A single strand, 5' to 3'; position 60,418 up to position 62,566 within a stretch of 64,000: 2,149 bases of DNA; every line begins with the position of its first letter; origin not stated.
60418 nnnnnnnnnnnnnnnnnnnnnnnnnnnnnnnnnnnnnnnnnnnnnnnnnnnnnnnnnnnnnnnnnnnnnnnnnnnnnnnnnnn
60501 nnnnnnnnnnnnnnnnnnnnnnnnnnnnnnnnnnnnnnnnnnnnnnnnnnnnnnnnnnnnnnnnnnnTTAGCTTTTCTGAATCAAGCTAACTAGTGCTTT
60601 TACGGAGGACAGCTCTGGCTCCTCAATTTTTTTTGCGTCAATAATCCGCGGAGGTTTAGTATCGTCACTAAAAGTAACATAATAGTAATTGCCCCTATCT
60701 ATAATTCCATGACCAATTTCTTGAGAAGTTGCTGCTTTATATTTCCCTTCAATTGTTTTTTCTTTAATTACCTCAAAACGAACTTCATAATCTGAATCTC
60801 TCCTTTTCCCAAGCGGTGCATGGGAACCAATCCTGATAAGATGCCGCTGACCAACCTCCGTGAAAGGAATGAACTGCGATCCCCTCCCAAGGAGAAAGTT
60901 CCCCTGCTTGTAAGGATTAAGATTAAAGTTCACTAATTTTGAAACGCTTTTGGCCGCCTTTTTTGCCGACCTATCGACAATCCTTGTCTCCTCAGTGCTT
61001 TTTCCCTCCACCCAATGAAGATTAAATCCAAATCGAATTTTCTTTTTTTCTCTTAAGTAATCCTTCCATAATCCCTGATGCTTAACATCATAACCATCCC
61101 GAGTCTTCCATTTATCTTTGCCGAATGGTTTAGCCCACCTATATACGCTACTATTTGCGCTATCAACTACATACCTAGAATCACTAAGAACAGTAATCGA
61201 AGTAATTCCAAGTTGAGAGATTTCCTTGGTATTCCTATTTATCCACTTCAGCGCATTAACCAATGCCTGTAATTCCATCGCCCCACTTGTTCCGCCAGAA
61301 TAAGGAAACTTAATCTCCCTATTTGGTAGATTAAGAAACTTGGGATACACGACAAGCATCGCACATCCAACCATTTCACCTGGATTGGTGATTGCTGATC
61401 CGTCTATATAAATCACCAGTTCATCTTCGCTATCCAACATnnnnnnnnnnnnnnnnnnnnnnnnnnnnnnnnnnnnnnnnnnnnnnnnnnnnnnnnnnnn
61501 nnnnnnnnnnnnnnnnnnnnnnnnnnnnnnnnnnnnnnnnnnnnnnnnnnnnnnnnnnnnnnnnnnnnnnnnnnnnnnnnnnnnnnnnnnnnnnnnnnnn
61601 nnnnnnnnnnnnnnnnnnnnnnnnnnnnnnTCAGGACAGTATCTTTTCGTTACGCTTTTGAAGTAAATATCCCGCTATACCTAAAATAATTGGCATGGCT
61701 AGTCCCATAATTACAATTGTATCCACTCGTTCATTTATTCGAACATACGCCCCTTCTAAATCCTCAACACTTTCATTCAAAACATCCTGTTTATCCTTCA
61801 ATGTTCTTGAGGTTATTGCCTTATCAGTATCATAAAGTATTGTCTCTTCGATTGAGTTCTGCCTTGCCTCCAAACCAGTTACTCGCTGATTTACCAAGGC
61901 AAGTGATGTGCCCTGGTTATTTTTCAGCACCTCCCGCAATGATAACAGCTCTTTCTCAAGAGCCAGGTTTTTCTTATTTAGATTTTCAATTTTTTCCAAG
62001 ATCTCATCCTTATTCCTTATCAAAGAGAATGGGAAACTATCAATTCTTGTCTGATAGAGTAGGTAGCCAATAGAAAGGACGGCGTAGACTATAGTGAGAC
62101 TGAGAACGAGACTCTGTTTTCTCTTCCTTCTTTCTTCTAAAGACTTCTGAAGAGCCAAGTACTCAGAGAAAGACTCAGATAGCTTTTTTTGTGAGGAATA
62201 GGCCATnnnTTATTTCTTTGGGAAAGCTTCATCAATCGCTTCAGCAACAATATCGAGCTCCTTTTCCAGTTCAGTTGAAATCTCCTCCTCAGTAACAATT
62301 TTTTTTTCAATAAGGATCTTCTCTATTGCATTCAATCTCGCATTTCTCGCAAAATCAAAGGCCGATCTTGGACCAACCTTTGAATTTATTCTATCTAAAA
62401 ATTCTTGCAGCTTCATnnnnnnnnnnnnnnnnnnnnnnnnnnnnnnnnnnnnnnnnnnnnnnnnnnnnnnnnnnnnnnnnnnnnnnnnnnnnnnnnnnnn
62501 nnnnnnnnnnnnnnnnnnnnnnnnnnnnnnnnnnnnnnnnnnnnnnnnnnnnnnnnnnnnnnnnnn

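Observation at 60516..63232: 2.6-kb AT-rich segment bounded by 46-nt direct repeats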

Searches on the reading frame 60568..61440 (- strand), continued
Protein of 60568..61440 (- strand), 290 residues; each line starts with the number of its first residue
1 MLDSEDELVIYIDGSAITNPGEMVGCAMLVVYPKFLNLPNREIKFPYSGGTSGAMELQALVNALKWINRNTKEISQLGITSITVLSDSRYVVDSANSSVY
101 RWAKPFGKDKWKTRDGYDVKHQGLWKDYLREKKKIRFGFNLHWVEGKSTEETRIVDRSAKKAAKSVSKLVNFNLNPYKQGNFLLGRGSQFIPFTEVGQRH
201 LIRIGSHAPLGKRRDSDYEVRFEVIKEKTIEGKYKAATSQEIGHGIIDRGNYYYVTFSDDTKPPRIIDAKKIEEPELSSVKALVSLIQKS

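Call 64: search_protein_families(library=phrogs, proteins=[window:60568-61440:-, L124:2107-2442:+, L124:2610-3116:+, L124:3289-3582:+], max_evalue=0.001)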
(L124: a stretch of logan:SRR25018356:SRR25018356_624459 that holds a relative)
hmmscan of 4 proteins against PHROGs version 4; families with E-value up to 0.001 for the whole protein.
window:60568-61440:- (290 aa): 2 families
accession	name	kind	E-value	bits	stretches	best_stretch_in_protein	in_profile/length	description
phrog_531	-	DNA, RNA and nucleotide metabolism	2e-24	87.4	1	6-167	74-228/285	Rnase H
phrog_3265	-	DNA, RNA and nucleotide metabolism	6.2e-11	42.8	1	50-149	86-177/496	ribonuclease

L124:2107-2442:+ (111 aa): 0 families

L124:2610-3116:+ (168 aa): 0 families

L124:3289-3582:+ (97 aa): 0 families

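Call 66: search_protein_families(library=pfam, proteins=[L124:2107-2442:+, L124:2610-3116:+, L124:3289-3582:+], max_evalue=0.001)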
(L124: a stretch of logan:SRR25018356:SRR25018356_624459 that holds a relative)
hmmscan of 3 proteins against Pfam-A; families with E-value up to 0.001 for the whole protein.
L124:2107-2442:+ (111 aa): 0 families

L124:2610-3116:+ (168 aa): 0 families

L124:3289-3582:+ (97 aa): 0 families

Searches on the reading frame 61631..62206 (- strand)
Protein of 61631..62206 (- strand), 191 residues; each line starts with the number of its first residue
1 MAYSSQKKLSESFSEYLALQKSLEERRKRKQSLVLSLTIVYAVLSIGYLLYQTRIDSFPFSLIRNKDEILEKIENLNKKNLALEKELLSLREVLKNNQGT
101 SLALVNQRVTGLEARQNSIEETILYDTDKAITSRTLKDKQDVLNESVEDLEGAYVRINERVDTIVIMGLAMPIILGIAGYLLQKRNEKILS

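Call 10: search_protein_families(library=pfam, proteins=[window:61631-62206:-], max_evalue=0.01)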
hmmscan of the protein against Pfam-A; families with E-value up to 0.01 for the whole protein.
window:61631-62206:- (191 aa): 1 family
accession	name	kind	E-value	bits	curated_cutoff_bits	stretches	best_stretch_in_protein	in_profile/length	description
PF07200.18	Mod_r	-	0.0017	18.8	30.1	1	62-151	31-115/146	Modifier of rudimentary (Mod(r)) protein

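Call 15: find_encoding_contigs(protein=window:61631-62206:-, flank=10000, max_places=10)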
Protein window:61631-62206:- (191 aa): no gene with exactly this product is on record in the collection.

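Call 30: search_protein_families(library=padloc, proteins=[window:61631-62206:-], max_evalue=0.01)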
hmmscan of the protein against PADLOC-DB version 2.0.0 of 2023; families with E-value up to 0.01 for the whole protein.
window:61631-62206:- (191 aa): 0 families

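Call 64: search_protein_families(library=phrogs, proteins=[window:61631-62206:-], max_evalue=0.001)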
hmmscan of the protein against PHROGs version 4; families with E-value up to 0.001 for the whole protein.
window:61631-62206:- (191 aa): 0 families

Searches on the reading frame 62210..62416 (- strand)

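Call 10: search_protein_families(library=pfam, proteins=[window:62210-62416:-], max_evalue=0.01)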
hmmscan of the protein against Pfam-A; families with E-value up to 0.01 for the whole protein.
window:62210-62416:- (68 aa): 1 family
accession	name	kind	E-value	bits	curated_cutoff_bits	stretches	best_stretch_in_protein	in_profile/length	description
PF01316.27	Arg_repressor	-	0.0052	17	27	1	24-53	3-32/70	Arginine repressor, DNA binding domain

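Call 30: search_protein_families(library=padloc, proteins=[window:62210-62416:-], max_evalue=0.01)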
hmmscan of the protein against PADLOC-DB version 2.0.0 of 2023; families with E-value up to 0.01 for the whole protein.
window:62210-62416:- (68 aa): 0 families

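Call 64: search_protein_families(library=phrogs, proteins=[window:62210-62416:-], max_evalue=0.001)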
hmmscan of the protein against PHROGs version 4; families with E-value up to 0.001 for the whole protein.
window:62210-62416:- (68 aa): 0 families
